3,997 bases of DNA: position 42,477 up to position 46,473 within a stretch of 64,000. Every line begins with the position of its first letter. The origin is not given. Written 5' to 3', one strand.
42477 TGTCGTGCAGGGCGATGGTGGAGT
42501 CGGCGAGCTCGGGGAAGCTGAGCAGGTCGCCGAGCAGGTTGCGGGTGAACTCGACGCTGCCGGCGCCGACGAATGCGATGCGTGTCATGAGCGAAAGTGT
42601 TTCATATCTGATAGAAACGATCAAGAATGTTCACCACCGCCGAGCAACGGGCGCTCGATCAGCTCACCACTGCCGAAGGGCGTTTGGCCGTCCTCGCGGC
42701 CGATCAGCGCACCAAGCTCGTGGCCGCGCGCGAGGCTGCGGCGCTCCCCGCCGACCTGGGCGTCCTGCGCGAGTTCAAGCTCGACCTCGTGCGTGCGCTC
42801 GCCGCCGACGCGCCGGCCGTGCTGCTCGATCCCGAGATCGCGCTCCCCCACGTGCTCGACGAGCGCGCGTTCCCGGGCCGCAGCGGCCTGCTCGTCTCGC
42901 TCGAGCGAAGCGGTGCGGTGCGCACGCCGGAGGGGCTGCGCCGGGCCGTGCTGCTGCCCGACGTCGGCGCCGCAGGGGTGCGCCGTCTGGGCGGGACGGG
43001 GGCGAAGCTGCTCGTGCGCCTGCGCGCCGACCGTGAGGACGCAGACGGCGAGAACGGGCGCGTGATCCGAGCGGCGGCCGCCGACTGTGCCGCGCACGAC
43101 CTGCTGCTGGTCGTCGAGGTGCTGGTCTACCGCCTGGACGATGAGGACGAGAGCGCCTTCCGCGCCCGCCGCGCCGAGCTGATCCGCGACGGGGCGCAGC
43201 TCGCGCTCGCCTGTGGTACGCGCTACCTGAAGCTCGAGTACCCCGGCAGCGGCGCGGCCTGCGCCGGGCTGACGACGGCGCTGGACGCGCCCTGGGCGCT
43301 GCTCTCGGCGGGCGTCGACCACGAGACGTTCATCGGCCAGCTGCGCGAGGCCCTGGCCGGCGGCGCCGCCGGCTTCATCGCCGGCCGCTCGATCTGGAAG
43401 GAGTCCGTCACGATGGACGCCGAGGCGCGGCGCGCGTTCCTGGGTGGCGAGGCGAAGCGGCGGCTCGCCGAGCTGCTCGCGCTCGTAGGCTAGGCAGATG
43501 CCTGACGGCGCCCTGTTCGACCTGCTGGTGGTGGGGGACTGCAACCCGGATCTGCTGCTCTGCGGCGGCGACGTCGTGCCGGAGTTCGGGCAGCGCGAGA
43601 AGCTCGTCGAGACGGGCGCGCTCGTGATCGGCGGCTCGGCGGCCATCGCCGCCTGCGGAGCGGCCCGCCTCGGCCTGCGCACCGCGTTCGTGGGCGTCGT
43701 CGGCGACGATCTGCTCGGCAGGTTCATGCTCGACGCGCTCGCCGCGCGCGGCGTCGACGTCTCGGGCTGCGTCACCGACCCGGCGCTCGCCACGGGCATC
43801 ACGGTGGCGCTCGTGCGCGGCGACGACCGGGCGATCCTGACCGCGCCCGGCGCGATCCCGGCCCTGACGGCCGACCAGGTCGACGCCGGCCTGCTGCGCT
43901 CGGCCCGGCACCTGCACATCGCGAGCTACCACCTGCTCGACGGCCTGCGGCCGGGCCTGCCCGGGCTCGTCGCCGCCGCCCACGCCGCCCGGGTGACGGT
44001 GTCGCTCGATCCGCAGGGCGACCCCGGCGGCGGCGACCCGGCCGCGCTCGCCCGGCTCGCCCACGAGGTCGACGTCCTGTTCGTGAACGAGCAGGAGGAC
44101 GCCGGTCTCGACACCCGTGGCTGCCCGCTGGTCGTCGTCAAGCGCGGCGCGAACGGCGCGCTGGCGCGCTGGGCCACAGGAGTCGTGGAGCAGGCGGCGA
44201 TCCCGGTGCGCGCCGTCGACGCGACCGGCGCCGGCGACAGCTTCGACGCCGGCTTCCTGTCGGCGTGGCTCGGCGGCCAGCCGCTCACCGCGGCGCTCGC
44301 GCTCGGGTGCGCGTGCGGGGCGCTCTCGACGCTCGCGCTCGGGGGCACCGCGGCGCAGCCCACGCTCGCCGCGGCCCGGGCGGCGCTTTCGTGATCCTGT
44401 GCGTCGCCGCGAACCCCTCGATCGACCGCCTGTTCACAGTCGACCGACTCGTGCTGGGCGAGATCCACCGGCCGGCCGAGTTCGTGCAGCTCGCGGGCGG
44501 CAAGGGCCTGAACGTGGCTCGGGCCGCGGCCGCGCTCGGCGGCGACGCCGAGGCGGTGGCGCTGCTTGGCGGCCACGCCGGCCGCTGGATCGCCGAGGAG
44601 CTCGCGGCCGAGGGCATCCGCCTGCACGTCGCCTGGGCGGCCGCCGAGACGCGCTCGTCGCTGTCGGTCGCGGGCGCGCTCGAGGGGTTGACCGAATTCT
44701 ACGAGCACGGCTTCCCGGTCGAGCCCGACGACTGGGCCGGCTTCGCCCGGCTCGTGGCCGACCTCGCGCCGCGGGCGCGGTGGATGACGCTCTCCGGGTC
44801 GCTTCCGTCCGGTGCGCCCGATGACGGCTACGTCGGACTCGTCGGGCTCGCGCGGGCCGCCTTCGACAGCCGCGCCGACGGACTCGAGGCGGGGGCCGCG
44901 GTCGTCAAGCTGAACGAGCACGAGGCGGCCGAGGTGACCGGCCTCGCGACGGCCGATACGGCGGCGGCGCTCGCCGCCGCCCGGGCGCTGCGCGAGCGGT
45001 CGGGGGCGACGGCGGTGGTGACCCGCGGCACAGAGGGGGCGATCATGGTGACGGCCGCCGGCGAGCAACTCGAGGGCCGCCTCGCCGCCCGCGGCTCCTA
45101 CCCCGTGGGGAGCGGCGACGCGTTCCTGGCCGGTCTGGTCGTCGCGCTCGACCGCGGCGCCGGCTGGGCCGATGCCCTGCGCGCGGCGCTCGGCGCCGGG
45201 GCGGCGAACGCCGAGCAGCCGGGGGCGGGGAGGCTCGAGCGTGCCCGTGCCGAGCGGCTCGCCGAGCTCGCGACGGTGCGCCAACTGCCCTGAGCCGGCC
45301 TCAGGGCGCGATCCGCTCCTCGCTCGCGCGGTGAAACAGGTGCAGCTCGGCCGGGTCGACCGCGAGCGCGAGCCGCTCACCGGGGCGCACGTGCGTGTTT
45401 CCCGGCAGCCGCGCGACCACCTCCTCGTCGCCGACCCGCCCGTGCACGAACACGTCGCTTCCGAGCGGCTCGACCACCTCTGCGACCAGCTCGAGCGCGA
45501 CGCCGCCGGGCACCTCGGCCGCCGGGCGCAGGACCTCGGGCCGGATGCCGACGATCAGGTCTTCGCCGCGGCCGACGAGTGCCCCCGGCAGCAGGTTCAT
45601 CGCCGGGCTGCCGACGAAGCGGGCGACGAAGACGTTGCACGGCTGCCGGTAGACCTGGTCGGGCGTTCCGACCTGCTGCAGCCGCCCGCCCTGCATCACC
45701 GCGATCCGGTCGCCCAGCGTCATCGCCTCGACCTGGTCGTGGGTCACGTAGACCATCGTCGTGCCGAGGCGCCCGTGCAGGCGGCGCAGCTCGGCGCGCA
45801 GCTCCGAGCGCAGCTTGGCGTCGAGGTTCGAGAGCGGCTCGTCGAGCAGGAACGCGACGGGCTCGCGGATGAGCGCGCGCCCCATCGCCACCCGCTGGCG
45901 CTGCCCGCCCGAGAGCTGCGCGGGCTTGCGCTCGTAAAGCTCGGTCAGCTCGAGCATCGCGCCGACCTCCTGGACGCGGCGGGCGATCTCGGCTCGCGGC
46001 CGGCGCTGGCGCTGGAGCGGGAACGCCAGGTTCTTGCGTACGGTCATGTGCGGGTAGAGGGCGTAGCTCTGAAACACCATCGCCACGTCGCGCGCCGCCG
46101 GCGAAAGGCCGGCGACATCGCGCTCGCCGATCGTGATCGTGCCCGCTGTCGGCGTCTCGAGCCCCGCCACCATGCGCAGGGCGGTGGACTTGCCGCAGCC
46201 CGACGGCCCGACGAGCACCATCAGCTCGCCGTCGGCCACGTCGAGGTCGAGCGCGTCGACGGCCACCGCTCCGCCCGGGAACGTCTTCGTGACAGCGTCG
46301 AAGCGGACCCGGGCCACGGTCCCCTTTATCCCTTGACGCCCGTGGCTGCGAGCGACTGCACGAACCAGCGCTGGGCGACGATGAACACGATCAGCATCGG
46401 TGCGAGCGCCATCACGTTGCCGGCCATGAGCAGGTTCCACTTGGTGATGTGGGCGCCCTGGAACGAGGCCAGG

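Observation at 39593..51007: Predicted poly-galactosamine / galactosamine catabolic locus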

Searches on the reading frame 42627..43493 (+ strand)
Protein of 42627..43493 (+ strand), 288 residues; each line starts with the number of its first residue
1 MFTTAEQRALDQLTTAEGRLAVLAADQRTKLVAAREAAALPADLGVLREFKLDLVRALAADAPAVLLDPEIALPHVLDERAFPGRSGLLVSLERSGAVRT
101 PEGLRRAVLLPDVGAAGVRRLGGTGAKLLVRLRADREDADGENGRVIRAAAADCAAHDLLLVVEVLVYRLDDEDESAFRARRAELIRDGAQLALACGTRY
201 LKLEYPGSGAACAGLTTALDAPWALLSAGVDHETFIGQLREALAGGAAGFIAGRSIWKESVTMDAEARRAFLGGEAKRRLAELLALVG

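Call 6: search_protein_families(library=pfam, proteins=[window:42627-43493:+], max_evalue=0.01)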
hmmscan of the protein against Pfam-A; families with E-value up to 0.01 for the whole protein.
window:42627-43493:+ (288 aa): 1 family
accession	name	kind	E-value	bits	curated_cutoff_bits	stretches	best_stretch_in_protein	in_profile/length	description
PF01791.15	DeoC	-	1e-15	58.5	23.8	1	21-258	2-228/229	DeoC/LacD family aldolase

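Call 7: search_protein_families(library=ncbifam, proteins=[window:42627-43493:+], max_evalue=0.001)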
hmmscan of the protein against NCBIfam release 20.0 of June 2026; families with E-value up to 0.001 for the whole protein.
window:42627-43493:+ (288 aa): 4 families
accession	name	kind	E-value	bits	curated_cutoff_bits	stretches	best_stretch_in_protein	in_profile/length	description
NF009498.0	PRK12858.1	subfamily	3.1e-44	151.3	184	1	3-286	5-315/342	tagatose 1,6-diphosphate aldolase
NF009065.0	PRK12399.1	subfamily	3.9e-15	55.7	458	1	3-175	4-174/326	tagatose 1,6-diphosphate aldolase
NF003180.0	PRK04161.1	subfamily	4.8e-14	52.2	519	1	3-176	5-176/330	tagatose 1,6-diphosphate aldolase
TIGR01232.1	lacD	equivalog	2.2e-11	43.5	432.2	1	6-173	6-171/325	tagatose-bisphosphate aldolase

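Call 49: search_solved_structures(query=window:42627-43493:+, max_evalue=0.00001)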
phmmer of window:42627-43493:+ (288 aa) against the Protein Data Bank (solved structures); distinct sequences matched with E-value up to 0.00001: 13.
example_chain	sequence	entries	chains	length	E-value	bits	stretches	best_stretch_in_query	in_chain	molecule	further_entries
8tnf_A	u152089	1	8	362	5.8e-29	104.8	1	4-189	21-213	DUF2090 domain-containing protein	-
7ag1_Z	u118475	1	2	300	4e-22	82.4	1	10-262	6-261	Sulfofructosephosphate aldolase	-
1to3_A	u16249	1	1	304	8.8e-22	81.3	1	10-282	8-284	Putative aldolase yihT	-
7ag7_A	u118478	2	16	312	9.8e-22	81.1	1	10-282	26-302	Sulfofructosephosphate aldolase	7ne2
5hjl_A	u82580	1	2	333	4.2e-11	46.2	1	9-216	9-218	Tagatose 1,6-diphosphate aldolase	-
3kao_A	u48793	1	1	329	5.9e-11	45.8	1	9-175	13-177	Tagatose 1,6-diphosphate aldolase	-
3myp_A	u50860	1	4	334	6.4e-11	45.6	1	9-175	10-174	Tagatose 1,6-diphosphate aldolase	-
5f2l_A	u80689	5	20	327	1.8e-10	44.1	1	6-192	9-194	Tagatose 1,6-diphosphate aldolase 2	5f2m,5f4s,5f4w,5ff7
3mhf_A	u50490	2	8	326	1.8e-10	44.1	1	6-192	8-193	Tagatose 1,6-diphosphate aldolase 2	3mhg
3jrk_A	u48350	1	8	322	2.8e-10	43.5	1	7-192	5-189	Tagatose 1,6-diphosphate aldolase 2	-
5f2g_A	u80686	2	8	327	4.7e-10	42.8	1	6-192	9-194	Tagatose 1,6-diphosphate aldolase 2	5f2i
3iv3_A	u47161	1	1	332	2e-09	40.7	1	10-265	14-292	Tagatose 1,6-diphosphate aldolase 2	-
3myo_A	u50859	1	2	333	3.3e-09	40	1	3-262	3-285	Tagatose 1,6-diphosphate aldolase 1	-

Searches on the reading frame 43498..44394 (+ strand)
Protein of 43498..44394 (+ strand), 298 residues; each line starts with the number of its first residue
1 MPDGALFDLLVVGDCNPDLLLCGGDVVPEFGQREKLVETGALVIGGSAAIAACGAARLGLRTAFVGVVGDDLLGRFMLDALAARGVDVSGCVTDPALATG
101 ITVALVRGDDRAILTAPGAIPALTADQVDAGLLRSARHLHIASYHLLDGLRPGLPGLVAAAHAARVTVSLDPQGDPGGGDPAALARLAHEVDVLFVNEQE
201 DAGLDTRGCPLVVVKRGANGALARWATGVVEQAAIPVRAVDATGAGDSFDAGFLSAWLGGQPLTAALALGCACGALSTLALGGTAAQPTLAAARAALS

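Call 6: search_protein_families(library=pfam, proteins=[window:43498-44394:+], max_evalue=0.01)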
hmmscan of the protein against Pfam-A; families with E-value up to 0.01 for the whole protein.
window:43498-44394:+ (298 aa): 1 family
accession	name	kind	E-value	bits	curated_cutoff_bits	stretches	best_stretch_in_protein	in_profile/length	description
PF00294.29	PfkB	-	1.1e-43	150.1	25.8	1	9-289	4-301/302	pfkB family carbohydrate kinase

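Call 7: search_protein_families(library=ncbifam, proteins=[window:43498-44394:+], max_evalue=0.001)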
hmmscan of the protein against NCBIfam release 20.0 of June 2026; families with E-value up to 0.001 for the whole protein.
window:43498-44394:+ (298 aa): 19 families
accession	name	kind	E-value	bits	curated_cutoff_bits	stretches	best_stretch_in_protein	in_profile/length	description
NF053626.1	RibKinHalex1628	equivalog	8e-35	120.7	330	1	11-292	6-286/293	ATP-dependent ribose-1-phosphate kinase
TIGR04382.1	myo_inos_iolC_N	equivalog_domain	2.1e-34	119.2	300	2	37-146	26-138/309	5-dehydro-2-deoxygluconokinase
NF041134.1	R1P_kin_Thcocales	equivalog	2.7e-28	99.2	500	1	7-283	1-268/291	ADP-dependent ribose-1-phosphate kinase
TIGR02152.1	D_ribokin_bact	equivalog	6.5e-27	94.6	299.65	2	10-131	2-122/298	ribokinase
NF006957.1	PRK09434.1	equivalog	5e-21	75.5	450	2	44-146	26-129/302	fructokinase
NF007321.0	PRK09813.1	equivalog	2.2e-20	73.3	247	2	205-275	182-252/261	fructoselysine 6-kinase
NF047869.1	myo_kin_aldol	exception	4.8e-20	71.4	600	2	31-146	25-143/586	bifunctional 5-dehydro-2-deoxygluconokinase/5-dehydro-2-deoxyphosphogluconate aldolase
NF049991.1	TagKinase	equivalog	5.8e-19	68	420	2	206-283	223-301/321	tagatose kinase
NF008353.0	PRK11142.1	equivalog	8.1e-18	65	341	1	9-289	5-295/307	ribokinase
NF041332.1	KDG_KDGal_kin_Halo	equivalog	2.8e-16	59.8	440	1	35-279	23-293/320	bifunctional 2-dehydro-3-deoxygluconokinase/2-dehydro-3-deoxygalactonokinase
NF040938.1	KDG_KDGal_kin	equivalog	1e-15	57.7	400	2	206-293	212-299/305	bifunctional 2-dehydro-3-deoxygluconokinase/2-dehydro-3-deoxygalactonokinase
TIGR03168.1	1-PFK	subfamily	5.5e-12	45.2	216.4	1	204-284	208-288/305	hexose kinase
TIGR03828.1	pfkB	equivalog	2.5e-10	39.9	292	1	204-282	208-286/305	1-phosphofructokinase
NF007416.0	PRK09954.1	equivalog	6.4e-09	35.2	561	1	45-139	93-184/362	sugar kinase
TIGR02198.1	rfaE_dom_I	equivalog_domain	9.5e-08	31.5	345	1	38-100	41-102/315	D-glycero-beta-D-manno-heptose-7-phosphate kinase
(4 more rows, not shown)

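Call 25: search_solved_structures(query=window:43498-44394:+, max_evalue=1e-10)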
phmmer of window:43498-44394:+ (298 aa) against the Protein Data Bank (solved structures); distinct sequences matched with E-value up to 1e-10: 20.
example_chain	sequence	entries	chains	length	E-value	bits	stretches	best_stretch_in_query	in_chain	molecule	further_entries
3h49_A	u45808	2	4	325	1.7e-18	70.1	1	38-286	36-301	Ribokinase | Uncharacterized sugar kinase ydjH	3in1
1v19_A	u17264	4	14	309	1.7e-18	70.1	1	42-282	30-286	2-KETO-3-DEOXYGLUCONATE KINASE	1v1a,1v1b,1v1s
4du5_A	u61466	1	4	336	1.7e-17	66.8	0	46-173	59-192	PfkB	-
3iq0_A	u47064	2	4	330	7e-16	61.6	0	46-154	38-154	putative Ribokinase II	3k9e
2qcv_A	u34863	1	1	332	2.7e-14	56.3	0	30-115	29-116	Putative 5-dehydro-2-deoxygluconokinase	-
4x8f_A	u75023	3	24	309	4.7e-14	55.6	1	9-297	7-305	Ribokinase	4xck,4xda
11bl_A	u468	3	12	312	4.9e-14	55.5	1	26-291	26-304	Ribokinase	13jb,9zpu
5ey7_A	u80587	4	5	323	3.4e-13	52.8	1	45-296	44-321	Fructokinase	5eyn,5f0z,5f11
3pl2_A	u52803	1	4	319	3.5e-13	52.7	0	200-297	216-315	Sugar kinase, ribokinase family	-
1tyy_A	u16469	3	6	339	4.1e-13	52.5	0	205-288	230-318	putative sugar kinase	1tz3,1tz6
5ygg_A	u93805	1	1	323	6.2e-13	51.9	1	45-296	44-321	Fructokinase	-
8cqx_A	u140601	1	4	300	1.8e-12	50.3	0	9-290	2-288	Ribokinase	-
3ewm_A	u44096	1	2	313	1.9e-12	50.3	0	45-139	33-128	Uncharacterized sugar kinase PH1459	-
6znx_A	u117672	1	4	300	2.9e-12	49.7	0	9-235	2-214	Ribokinase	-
3gbu_A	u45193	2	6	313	3.3e-12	49.5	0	45-139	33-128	Uncharacterized sugar kinase PH1459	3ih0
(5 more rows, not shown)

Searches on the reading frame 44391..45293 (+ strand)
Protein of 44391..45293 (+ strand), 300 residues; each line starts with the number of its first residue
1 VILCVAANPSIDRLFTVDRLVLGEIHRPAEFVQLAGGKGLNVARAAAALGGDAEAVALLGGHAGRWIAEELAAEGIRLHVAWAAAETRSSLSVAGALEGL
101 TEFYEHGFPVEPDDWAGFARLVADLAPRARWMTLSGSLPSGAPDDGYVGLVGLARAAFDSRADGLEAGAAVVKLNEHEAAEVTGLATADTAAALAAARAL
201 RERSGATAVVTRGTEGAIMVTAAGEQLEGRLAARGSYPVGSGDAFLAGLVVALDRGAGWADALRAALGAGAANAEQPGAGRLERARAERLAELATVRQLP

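Call 6: search_protein_families(library=pfam, proteins=[window:44391-45293:+], max_evalue=0.01)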
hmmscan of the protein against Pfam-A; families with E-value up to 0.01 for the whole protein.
window:44391-45293:+ (300 aa): 1 family
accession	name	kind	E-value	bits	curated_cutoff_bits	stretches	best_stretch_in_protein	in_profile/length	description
PF00294.29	PfkB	-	2.2e-33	116.4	25.8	1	11-281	12-297/302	pfkB family carbohydrate kinase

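Call 7: search_protein_families(library=ncbifam, proteins=[window:44391-45293:+], max_evalue=0.001)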
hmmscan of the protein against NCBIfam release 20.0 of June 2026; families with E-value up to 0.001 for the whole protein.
window:44391-45293:+ (300 aa): 17 families
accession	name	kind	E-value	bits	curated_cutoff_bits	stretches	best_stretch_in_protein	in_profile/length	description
TIGR03168.1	1-PFK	subfamily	8.9e-57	192.3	216.4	1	2-293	1-301/305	hexose kinase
TIGR03828.1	pfkB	equivalog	1.3e-51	175.4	292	1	2-293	1-301/305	1-phosphofructokinase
NF041320.1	pfkB_Halo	equivalog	3.7e-30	105.4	400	1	1-279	1-282/302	1-phosphofructokinase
TIGR01231.1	lacC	equivalog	2.4e-27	96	409.55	1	1-286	1-297/310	tagatose-6-phosphate kinase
NF010033.0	PRK13508.1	equivalog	9.6e-27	94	469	1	1-156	1-154/309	tagatose-6-phosphate kinase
NF007068.0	PRK09513.1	equivalog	8.3e-21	74.5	432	1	3-290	6-302/312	1-phosphofructokinase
NF007632.0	PRK10294.1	equivalog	3.7e-17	62.6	353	1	6-279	8-292/310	6-phosphofructokinase II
TIGR02152.1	D_ribokin_bact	equivalog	1e-15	57.8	299.65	1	170-279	177-286/298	ribokinase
TIGR04382.1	myo_inos_iolC_N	equivalog_domain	1.5e-13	50.7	300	1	183-278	202-294/309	5-dehydro-2-deoxygluconokinase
NF006957.1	PRK09434.1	equivalog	6e-10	39.1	450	1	169-262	180-269/302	fructokinase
NF008353.0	PRK11142.1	equivalog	7.8e-10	38.7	341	1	169-281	179-291/307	ribokinase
TIGR02198.1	rfaE_dom_I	equivalog_domain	2.2e-09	36.9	345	1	167-282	189-305/315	D-glycero-beta-D-manno-heptose-7-phosphate kinase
NF041332.1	KDG_KDGal_kin_Halo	equivalog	4.9e-09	36.1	440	1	177-271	198-289/320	bifunctional 2-dehydro-3-deoxygluconokinase/2-dehydro-3-deoxygalactonokinase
NF047869.1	myo_kin_aldol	exception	2.3e-06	26.3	600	1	191-271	223-309/586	bifunctional 5-dehydro-2-deoxygluconokinase/5-dehydro-2-deoxyphosphogluconate aldolase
NF007321.0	PRK09813.1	equivalog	7.6e-05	22.3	247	0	194-266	175-247/261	fructoselysine 6-kinase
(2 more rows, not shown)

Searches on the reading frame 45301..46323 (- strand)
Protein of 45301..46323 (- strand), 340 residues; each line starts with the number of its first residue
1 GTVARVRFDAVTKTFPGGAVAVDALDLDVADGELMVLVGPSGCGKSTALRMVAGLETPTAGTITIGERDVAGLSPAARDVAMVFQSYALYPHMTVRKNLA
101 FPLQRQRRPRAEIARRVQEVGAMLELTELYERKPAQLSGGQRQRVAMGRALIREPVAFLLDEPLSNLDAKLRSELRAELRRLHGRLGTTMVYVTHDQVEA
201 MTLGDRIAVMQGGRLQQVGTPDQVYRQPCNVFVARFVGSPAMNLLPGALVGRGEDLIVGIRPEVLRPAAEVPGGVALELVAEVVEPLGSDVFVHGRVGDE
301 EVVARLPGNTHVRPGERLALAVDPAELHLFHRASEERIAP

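Call 6: search_protein_families(library=pfam, proteins=[window:45301-46323:-], max_evalue=0.01)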
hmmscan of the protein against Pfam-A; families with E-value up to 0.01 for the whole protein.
window:45301-46323:- (340 aa): 9 families
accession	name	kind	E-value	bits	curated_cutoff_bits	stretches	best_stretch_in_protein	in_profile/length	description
PF00005.33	ABC_tran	-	6.3e-32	111.5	25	1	23-164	2-136/137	ABC transporter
PF08402.16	TOBE_2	-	9.4e-09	35.7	21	1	258-330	1-76/76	TOBE domain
PF03459.23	TOBE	-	2.1e-07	31.5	22.3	1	282-329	12-64/64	TOBE domain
PF13304.12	AAA_21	-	1.1e-05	26.1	27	0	123-197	224-300/304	AAA domain, putative AbiEii toxin, Type IV TA system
PF17912.7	OB_MalK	-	7.1e-05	24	27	0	238-252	1-15/53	MalK OB fold domain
PF13191.12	AAA_16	-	0.00045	21.2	32.6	1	25-188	16-129/167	AAA ATPase domain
PF03215.21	Rad17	-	0.0009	19.7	23.8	1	22-53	35-66/186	Rad17 P-loop domain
PF13401.12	AAA_22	-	0.0019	18.9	27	1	33-57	6-30/130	AAA domain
PF13604.12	AAA_30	-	0.0029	17.8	27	1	32-99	17-77/191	AAA domain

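Call 7: search_protein_families(library=ncbifam, proteins=[window:45301-46323:-], max_evalue=0.001)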
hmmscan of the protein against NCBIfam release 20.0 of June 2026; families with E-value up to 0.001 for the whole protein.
window:45301-46323:- (340 aa): 186 families (the best 25 are shown)
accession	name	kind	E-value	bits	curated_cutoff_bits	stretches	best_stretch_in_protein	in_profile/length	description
NF008653.0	PRK11650.1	subfamily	9.1e-134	446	432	2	4-249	2-247/357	sn-glycerol-3-phosphate ABC transporter ATP-binding protein UgpC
NF008233.0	PRK11000.1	equivalog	1.3e-105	353.3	568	2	4-246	2-243/369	maltose/maltodextrin ABC transporter ATP-binding protein MalK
NF006987.0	PRK09452.1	equivalog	4e-92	308.8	482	1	6-250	18-259/378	spermidine/putrescine ABC transporter ATP-binding protein PotA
TIGR03265.1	PhnT2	equivalog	1.1e-91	307.7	457.7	1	7-248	6-244/353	putative 2-aminoethylphosphonate ABC transporter ATP-binding protein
TIGR01187.1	potA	subfamily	1.9e-87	293.4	355.6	1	37-256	1-218/325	polyamine ABC transporter ATP-binding protein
NF040933.2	ABC_arch_GlcV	equivalog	2.4e-84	283.2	450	1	5-253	2-256/357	glucose ABC transporter ATP-binding protein GlcV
TIGR00968.1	3a0106s01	subfamily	1.7e-81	273.2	342.75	1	9-239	4-233/237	sulfate ABC transporter ATP-binding protein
NF008621.0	PRK11607.1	equivalog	2.9e-79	266.6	613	1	10-264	24-275/377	putrescine ABC transporter ATP-binding subunit PotG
NF043075.1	MMSYN1_0197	equivalog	4.8e-79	265.8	550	1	8-240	5-236/341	spermidine/putrescine ABC transporter ATP-binding protein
TIGR03258.1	PhnT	equivalog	7.8e-79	265.3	499.15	1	5-253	8-254/359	2-aminoethylphosphonate ABC transport system ATP-binding subunit PhnT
NF008513.0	PRK11432.1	equivalog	1.4e-77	261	496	1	8-241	9-241/351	ferric ABC transporter ATP-binding protein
NF008105.0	PRK10851.1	equivalog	2e-73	247.2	502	1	8-273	5-269/362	sulfate/thiosulfate ABC transporter ATP-binding protein CysA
NF040840.2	tungstate_WtpC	equivalog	1.9e-72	244.4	440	1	22-276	16-268/347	tungstate ABC transporter ATP-binding protein WtpC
TIGR01186.1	proV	subfamily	6.7e-65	219.6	326.6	1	17-239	4-232/363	betaine/proline/choline family ABC transporter ATP-binding protein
TIGR03415.1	ABC_choXWV_ATP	equivalog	1.5e-55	188.7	483.75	1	17-239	35-267/382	choline ABC transporter ATP-binding protein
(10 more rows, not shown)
